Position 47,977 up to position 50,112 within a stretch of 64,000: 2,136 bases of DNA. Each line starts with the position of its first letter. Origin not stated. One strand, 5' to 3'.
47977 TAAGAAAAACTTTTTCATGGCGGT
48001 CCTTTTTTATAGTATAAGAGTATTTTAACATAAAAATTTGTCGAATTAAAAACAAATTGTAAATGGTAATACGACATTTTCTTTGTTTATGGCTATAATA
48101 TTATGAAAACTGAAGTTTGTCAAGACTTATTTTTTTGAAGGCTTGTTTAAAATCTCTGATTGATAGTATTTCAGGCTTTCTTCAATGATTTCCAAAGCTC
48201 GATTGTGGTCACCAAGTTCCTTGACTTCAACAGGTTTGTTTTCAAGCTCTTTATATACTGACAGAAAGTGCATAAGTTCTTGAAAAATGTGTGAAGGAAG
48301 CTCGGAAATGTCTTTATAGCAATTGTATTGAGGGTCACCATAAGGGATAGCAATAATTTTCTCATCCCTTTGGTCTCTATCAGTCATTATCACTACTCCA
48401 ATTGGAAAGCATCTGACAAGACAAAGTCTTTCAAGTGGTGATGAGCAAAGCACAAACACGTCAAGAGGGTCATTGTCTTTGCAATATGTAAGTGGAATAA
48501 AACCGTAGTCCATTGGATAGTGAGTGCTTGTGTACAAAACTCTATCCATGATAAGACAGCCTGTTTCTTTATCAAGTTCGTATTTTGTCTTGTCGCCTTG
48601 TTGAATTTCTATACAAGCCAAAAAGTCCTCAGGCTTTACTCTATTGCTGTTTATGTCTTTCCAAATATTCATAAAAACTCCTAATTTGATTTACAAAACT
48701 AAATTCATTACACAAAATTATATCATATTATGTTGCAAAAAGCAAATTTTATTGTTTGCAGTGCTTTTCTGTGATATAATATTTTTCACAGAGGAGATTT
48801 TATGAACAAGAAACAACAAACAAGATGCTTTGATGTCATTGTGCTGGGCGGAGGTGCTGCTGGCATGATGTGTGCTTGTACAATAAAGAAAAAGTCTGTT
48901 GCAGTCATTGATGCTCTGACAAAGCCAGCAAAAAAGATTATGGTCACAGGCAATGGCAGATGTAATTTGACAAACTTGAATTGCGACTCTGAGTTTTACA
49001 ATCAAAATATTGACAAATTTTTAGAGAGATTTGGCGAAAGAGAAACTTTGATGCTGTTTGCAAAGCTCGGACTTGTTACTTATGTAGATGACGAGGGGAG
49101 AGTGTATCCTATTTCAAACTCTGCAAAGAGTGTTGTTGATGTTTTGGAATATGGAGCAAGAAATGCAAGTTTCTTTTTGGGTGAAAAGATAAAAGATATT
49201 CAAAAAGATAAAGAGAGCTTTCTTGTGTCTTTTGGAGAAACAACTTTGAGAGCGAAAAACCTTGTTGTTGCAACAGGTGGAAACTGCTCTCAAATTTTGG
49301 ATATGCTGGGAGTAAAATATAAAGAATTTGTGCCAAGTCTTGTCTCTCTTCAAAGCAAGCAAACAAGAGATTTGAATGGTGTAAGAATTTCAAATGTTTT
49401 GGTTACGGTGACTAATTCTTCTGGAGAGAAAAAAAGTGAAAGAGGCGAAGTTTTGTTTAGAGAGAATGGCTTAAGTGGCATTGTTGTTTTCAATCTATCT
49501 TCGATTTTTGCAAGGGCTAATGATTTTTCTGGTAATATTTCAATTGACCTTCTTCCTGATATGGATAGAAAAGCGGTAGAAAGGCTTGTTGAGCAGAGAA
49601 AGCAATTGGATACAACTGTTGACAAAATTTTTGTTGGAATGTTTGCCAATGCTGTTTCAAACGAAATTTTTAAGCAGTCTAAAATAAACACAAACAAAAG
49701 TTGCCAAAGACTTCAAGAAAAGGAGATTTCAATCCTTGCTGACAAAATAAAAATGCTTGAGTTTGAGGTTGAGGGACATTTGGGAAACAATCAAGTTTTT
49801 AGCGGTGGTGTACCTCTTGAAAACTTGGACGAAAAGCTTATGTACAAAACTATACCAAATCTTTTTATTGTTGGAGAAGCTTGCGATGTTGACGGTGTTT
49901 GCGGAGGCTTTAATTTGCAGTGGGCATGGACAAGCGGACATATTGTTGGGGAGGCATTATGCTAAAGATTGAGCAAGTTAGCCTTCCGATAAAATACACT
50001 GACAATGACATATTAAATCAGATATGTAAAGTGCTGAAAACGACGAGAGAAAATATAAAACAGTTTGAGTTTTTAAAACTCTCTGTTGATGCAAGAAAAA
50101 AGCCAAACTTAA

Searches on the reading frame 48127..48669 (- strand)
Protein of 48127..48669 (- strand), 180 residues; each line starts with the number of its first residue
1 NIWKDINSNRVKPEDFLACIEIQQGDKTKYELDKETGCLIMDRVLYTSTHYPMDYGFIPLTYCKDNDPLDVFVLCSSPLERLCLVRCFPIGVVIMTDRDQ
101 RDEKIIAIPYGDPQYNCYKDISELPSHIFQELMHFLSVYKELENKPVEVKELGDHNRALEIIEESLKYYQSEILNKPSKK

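Call 14: search_protein_families(library=ncbifam, proteins=[window:48127-48669:-])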
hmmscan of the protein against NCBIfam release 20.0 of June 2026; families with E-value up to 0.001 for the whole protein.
window:48127-48669:- (180 aa): 3 families
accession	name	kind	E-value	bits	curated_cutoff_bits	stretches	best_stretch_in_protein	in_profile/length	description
NF002317.0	PRK01250.1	equivalog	7.8e-45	152.9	200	1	5-170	5-174/176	inorganic diphosphatase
NF001886.0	PRK00642.1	equivalog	1.7e-34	119.2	247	2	65-173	93-205/208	inorganic pyrophosphatase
NF002578.0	PRK02230.1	equivalog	7.6e-28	97.2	246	1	19-169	9-160/185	inorganic pyrophosphatase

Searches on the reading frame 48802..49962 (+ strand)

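Call 14: search_protein_families(library=ncbifam, proteins=[window:48802-49962:+])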
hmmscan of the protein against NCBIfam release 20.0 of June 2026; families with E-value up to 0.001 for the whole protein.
window:48802-49962:+ (387 aa): 10 families
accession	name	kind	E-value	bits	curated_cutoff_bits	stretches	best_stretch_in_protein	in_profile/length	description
TIGR00275.1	TIGR00275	subfamily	6.1e-90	301.9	183.8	1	12-383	1-400/401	aminoacetone oxidase family FAD-binding enzyme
TIGR03862.1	flavo_PP4765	subfamily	1e-24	87.1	242.65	1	32-385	3-370/376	TIGR03862 family flavoprotein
TIGR02032.1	GG-red-SF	subfamily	0.00012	21.9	158.8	0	10-42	1-35/297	geranylgeranyl reductase family protein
NF005313.0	PRK06847.1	subfamily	0.00016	20.8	372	0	10-50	5-43/375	hypothetical protein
NF005599.0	PRK07333.1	equivalog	0.00022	19.9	549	0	3-51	6-54/414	ubiquinone biosynthesis hydroxylase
TIGR04046.1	MSMEG_0569_nitr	hypoth_equivalog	0.00032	19.8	498.35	0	126-213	93-178/400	MSMEG_0569 family flavin-dependent oxidoreductase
TIGR04018.1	Bthiol_YpdA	hypoth_equivalog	0.00035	19.5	339.9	0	128-160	91-123/316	YpdA family putative bacillithiol disulfide reductase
NF033145.1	rif_monoox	equivalog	0.00039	19.4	800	1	10-174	1-165/472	rifampin monooxygenase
TIGR01988.1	Ubi-OHases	subfamily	0.00063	18.7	224.65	0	11-44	1-37/387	ubiquinone biosynthesis hydroxylase, UbiH/UbiF/VisC/COQ6 family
TIGR01377.1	soxA_mon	subfamily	0.00067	18.5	479.65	0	124-172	162-210/381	amino oxidase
